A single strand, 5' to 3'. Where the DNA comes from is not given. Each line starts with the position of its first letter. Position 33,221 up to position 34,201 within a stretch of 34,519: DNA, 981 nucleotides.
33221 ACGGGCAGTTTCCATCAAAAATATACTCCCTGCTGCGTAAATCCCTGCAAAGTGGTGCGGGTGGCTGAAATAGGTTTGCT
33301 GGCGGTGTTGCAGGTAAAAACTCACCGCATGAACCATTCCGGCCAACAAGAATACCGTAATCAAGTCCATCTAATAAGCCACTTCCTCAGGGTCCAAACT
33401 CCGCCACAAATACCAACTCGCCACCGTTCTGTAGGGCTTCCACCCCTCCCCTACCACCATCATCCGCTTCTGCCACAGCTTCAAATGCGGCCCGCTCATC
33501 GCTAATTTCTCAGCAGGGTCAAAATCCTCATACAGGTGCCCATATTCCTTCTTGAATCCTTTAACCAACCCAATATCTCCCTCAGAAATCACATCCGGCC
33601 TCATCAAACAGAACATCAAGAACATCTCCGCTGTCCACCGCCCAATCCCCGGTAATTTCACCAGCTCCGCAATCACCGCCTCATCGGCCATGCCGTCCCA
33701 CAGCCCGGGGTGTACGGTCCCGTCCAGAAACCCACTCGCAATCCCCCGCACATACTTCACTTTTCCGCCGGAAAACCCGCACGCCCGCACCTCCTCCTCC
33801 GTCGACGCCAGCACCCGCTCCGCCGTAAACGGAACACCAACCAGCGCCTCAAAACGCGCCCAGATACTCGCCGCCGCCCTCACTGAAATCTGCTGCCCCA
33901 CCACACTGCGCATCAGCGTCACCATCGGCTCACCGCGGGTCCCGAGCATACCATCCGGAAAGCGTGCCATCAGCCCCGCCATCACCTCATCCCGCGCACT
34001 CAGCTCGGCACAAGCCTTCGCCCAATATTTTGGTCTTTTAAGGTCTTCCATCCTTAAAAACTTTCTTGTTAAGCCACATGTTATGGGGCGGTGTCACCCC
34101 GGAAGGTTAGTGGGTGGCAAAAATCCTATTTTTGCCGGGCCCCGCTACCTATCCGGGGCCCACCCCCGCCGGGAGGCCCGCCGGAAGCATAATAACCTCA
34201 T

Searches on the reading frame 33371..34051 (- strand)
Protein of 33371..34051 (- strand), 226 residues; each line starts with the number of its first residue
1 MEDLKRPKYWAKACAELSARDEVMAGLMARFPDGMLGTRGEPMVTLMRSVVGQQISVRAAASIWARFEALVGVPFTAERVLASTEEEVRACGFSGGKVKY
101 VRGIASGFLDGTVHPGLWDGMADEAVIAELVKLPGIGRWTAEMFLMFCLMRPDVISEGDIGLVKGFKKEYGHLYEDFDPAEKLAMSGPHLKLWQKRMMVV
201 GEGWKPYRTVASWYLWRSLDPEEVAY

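Call 53: search_protein_families(library=pfam, proteins=[window:33371-34051:-], max_evalue=0.001)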
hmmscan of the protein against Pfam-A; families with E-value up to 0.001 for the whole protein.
window:33371-34051:- (226 aa): 1 family
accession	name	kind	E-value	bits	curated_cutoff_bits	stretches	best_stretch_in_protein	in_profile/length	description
PF00730.31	HhH-GPD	-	4.4e-10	40.3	26.2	1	48-168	2-85/108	HhH-GPD superfamily base excision DNA repair protein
